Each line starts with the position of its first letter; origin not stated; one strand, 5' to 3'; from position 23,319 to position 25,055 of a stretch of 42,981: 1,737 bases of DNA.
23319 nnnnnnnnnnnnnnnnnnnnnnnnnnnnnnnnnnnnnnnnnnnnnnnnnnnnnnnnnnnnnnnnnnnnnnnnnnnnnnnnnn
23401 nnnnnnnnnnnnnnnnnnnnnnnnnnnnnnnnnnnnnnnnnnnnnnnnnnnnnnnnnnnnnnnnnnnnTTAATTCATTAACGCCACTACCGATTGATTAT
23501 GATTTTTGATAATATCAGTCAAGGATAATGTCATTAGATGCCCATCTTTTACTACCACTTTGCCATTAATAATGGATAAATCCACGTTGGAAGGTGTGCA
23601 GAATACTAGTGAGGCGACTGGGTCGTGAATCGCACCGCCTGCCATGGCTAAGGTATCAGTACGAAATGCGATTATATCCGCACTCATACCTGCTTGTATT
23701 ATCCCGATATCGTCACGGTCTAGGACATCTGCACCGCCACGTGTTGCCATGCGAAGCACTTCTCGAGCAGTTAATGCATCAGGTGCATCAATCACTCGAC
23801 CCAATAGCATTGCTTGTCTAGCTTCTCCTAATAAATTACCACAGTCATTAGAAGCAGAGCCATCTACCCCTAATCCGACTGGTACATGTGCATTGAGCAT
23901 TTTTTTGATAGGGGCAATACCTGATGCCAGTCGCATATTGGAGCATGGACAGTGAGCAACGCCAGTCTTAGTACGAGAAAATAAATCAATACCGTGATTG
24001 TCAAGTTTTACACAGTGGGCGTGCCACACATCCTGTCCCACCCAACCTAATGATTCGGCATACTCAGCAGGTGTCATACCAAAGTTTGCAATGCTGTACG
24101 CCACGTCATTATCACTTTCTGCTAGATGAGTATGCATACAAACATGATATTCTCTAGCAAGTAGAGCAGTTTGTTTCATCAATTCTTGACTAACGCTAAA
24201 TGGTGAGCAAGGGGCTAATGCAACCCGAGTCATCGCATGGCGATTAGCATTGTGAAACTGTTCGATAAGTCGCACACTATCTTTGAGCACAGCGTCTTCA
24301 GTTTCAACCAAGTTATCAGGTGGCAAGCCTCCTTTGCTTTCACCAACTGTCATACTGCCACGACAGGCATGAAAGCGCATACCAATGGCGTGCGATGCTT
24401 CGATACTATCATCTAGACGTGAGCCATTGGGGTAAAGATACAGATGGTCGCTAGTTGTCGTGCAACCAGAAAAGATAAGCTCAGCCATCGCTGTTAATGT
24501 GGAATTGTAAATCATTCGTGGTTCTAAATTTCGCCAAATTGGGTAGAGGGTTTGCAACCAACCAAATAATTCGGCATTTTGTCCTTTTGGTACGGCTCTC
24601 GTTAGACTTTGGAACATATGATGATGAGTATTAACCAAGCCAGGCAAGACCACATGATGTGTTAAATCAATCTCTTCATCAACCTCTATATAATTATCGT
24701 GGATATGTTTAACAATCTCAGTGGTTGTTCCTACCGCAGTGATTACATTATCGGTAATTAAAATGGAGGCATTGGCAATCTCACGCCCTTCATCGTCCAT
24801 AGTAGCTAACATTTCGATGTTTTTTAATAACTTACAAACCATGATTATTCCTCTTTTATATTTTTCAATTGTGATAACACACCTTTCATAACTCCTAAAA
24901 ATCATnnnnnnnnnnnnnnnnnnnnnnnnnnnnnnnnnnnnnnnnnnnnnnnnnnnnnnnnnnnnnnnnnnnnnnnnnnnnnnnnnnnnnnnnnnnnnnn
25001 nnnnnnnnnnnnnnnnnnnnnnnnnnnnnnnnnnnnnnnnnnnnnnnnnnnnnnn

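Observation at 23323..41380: The 17.85-kb purine/urate catabolic island is bounded exactly by outward-facing Tn3-type IRs plus direct repeats of a 28-bp hix-like motif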

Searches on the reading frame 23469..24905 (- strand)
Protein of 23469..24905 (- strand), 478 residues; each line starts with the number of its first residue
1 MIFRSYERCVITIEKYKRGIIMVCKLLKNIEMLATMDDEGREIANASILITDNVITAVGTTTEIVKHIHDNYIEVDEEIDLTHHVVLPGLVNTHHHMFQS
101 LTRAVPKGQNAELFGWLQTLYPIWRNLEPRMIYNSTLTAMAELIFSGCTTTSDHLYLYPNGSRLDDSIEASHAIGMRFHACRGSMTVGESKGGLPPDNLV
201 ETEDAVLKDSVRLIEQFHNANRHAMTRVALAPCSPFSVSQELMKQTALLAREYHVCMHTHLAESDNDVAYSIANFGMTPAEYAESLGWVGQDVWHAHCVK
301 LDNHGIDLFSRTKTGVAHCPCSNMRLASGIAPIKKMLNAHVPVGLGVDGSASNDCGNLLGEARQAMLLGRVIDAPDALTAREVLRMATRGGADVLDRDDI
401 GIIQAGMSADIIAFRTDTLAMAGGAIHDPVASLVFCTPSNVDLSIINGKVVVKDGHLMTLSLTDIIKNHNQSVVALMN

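Call 32: find_encoding_contigs(protein=window:23469-24905:-, flank=6000, max_places=10)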
Protein window:23469-24905:- (478 aa): 1 contig read that carries it; 1 place shown.
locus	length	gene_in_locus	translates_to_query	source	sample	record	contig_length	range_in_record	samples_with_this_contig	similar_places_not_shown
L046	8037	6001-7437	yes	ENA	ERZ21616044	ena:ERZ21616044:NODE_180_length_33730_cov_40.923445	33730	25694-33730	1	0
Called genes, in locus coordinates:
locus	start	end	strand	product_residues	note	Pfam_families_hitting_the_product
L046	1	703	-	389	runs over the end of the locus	PF00890:FAD_binding_2 (weak), PF01494:FAD_binding_3, PF07992:Pyr_redox_2 (faint), PF13450:NAD_binding_8 (weak)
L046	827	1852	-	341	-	PF02625:XdhC_CoxI, PF13478:XdhC_C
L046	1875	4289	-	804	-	PF01315:Ald_Xan_dh_C, PF02738:MoCoBD_1, PF20256:MoCoBD_2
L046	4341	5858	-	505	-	PF01799:Fer2_2, PF00941:FAD_binding_5, PF03450:CO_deh_flav_C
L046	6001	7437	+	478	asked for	PF01979:Amidohydro_1, PF07969:Amidohydro_3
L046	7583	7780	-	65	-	PF01527:HTH_Tnp_1, PF13384:HTH_23 (weak), PF13518:HTH_28 (weak), PF06056:Terminase_5 (weak)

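Call 37: find_homologous_proteins(query=window:23469-24905:-, max_evalue=1e-50)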
Query window:23469-24905:- (478 aa): 8000 proteins with E <= 1e-50 among 8000 candidates; the best 120 are listed.
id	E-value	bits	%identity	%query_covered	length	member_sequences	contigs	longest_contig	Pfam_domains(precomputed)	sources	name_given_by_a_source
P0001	0.0e+0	1030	99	96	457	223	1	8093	PF07969.18,PF01979.27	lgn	-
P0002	1.6e-275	932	89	96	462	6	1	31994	PF07969.18,PF01979.27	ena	-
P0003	3.6e-274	928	88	96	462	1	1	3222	PF07969.18,PF01979.27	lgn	-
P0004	2.6e-272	922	88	95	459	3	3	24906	PF07969.18,PF01979.27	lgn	-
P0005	1.3e-221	755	73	95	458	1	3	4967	PF07969.18,PF01979.27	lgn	-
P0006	2.1e-213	728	70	96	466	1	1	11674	PF07969.18,PF01979.27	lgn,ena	-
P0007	1.0e-206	706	68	94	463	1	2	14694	PF07969.18,PF01979.27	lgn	-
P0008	1.6e-206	705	68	94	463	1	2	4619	PF07969.18,PF01979.27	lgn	-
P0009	1.9e-206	705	68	94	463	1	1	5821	PF07969.18,PF01979.27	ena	-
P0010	2.2e-205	701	68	94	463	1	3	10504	PF07969.18,PF01979.27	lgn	-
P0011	3.5e-205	701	68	95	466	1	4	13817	PF07969.18,PF01979.27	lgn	-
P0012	8.3e-204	696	69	92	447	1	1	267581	PF07969.18,PF01979.27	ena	-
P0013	1.1e-203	696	68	94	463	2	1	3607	PF07969.18,PF01979.27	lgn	-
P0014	1.3e-203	695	68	94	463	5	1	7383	PF07969.18,PF22039.2,PF01979.27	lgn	-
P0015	2.8e-203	694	66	95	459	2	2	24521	PF07969.18,PF01979.27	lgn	-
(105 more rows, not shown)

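Call 38: find_encoding_contigs(protein=P0002, flank=10000, max_places=3)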
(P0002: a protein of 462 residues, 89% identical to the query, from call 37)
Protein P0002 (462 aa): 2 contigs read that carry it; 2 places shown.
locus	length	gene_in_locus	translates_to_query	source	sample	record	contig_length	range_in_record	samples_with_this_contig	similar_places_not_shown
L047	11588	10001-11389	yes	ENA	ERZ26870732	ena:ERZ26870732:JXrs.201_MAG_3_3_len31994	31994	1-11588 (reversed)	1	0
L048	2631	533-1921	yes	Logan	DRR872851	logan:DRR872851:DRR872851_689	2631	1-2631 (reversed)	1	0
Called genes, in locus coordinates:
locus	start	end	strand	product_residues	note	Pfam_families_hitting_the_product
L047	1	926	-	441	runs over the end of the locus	PF03573:OprD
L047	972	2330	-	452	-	PF00860:Xan_ur_permease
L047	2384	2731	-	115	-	PF00576:Transthyretin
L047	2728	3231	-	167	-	PF09349:OHCU_decarbox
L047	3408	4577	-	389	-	PF00890:FAD_binding_2 (faint), PF01494:FAD_binding_3, PF07992:Pyr_redox_2 (faint), PF13450:NAD_binding_8 (weak)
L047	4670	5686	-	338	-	PF02625:XdhC_CoxI, PF13478:XdhC_C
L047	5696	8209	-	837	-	PF01315:Ald_Xan_dh_C, PF02738:MoCoBD_1, PF20256:MoCoBD_2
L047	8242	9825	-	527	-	PF01799:Fer2_2, PF00941:FAD_binding_5, PF03450:CO_deh_flav_C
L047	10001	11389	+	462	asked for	PF01979:Amidohydro_1, PF07969:Amidohydro_3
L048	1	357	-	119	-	?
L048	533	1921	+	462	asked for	PF01979:Amidohydro_1, PF07969:Amidohydro_3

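Call 39: find_encoding_contigs(protein=P0004, flank=10000, max_places=3)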
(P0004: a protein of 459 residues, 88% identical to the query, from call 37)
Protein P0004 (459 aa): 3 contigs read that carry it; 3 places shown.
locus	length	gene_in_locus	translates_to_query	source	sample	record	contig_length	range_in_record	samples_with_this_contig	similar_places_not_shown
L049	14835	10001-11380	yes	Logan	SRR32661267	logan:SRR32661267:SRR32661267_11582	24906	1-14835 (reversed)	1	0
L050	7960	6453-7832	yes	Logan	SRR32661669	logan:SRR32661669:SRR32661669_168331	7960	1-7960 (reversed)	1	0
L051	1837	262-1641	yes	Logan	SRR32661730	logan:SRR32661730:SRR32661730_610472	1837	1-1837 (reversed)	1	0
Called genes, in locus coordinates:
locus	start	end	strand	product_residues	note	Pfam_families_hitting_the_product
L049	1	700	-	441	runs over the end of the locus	PF03573:OprD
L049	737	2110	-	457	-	PF00860:Xan_ur_permease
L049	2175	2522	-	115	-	PF00576:Transthyretin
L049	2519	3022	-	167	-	PF09349:OHCU_decarbox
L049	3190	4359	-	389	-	PF00070:Pyr_redox (faint), PF01494:FAD_binding_3, PF07992:Pyr_redox_2 (faint), PF13450:NAD_binding_8 (faint)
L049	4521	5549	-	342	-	PF02625:XdhC_CoxI, PF13478:XdhC_C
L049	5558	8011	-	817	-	PF01315:Ald_Xan_dh_C, PF02738:MoCoBD_1, PF20256:MoCoBD_2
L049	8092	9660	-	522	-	PF01799:Fer2_2, PF00941:FAD_binding_5, PF03450:CO_deh_flav_C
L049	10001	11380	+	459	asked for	PF01979:Amidohydro_1, PF07969:Amidohydro_3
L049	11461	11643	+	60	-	-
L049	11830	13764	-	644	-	PF00501:AMP-binding, PF13193:AMP-binding_C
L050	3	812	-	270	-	?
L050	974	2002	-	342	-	PF02625:XdhC_CoxI, PF13478:XdhC_C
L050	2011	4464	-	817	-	PF01315:Ald_Xan_dh_C, PF02738:MoCoBD_1, PF20256:MoCoBD_2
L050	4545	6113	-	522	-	PF01799:Fer2_2, PF00941:FAD_binding_5, PF03450:CO_deh_flav_C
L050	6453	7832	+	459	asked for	PF01979:Amidohydro_1, PF07969:Amidohydro_3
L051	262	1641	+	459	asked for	PF01979:Amidohydro_1, PF07969:Amidohydro_3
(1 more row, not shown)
